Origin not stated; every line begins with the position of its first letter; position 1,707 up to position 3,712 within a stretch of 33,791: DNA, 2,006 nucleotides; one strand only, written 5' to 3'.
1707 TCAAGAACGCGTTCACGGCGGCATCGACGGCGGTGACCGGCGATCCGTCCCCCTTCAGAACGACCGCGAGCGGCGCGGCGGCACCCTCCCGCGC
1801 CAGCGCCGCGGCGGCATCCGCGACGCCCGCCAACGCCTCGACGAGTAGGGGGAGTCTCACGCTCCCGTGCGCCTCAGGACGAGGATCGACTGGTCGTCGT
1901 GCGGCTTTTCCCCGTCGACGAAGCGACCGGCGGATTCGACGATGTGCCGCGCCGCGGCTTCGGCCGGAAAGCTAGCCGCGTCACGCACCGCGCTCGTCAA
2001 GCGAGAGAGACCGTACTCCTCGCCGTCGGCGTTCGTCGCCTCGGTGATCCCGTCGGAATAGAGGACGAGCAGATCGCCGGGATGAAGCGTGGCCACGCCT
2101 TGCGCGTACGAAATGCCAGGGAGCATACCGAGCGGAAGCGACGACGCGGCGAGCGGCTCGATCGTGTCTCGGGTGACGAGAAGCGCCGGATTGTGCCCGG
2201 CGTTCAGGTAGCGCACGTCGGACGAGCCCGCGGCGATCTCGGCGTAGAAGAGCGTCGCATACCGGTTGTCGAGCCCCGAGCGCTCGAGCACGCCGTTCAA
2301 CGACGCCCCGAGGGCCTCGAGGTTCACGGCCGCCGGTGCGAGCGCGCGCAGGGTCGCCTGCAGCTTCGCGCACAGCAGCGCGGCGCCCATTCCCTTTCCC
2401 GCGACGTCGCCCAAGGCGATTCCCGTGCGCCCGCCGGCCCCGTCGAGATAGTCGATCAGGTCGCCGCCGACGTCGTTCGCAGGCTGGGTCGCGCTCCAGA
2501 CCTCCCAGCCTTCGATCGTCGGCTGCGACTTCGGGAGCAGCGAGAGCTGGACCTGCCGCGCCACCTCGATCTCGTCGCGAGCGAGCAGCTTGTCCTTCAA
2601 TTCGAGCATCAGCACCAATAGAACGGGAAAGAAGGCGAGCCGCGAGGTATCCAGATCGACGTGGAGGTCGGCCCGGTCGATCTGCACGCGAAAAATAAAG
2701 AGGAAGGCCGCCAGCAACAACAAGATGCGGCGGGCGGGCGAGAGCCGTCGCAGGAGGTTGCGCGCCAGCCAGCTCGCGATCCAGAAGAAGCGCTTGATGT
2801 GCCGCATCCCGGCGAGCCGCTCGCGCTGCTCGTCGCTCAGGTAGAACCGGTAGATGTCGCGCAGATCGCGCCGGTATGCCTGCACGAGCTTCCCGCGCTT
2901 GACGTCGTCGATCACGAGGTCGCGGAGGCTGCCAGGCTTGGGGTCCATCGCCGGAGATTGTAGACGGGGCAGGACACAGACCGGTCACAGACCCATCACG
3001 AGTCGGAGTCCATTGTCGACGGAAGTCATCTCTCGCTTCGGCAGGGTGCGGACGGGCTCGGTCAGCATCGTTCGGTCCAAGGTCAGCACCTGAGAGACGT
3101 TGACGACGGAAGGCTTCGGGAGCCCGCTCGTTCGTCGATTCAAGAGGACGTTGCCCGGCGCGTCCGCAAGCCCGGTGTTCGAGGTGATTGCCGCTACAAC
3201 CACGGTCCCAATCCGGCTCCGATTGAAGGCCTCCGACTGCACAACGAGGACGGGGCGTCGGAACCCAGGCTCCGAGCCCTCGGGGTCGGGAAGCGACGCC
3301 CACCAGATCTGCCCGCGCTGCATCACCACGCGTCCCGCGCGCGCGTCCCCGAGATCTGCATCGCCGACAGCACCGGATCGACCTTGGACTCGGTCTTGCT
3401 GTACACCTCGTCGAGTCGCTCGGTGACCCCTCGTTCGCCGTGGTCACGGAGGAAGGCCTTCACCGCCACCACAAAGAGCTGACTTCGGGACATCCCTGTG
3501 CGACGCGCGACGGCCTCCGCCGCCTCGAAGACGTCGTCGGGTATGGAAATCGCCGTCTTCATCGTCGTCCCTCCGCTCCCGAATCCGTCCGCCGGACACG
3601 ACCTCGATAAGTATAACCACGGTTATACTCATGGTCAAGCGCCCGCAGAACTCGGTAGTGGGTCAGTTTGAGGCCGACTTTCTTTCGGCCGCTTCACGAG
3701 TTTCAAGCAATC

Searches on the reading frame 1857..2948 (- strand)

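Call 3: search_protein_families(library=pfam, proteins=[window:1857-2948:-], max_evalue=0.1)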
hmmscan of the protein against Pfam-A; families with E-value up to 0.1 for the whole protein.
window:1857-2948:- (363 aa): 1 family
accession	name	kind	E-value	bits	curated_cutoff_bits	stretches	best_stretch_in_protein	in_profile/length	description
PF07228.17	SpoIIE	-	1.7e-47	162.3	25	1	172-360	2-191/192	Stage II sporulation protein E (SpoIIE)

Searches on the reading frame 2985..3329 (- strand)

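Call 3: search_protein_families(library=pfam, proteins=[window:2985-3329:-], max_evalue=0.1)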
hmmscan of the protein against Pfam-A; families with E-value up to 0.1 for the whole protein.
window:2985-3329:- (114 aa): 1 family
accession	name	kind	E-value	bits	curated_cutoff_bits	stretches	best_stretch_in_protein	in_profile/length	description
PF02452.23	PemK_toxin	-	9.2e-28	97.1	23.1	1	4-111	1-108/109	PemK-like, MazF-like toxin of type II toxin-antitoxin system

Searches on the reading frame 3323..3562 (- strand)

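Call 3: search_protein_families(library=pfam, proteins=[window:3323-3562:-], max_evalue=0.1)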
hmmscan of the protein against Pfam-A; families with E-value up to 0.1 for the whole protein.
window:3323-3562:- (79 aa): 3 families
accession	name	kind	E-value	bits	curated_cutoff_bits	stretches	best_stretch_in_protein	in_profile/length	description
PF01402.27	RHH_1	-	0.0058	17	20.5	1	5-38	4-37/39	Ribbon-helix-helix protein, copG family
PF07878.17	RHH_5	-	0.0066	16.6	26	1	4-36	5-37/43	CopG-like RHH_1 or ribbon-helix-helix domain, RHH_5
PF19891.5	DUF6364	-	0.013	16.3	27.3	1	4-53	6-49/70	Family of unknown function (DUF6364)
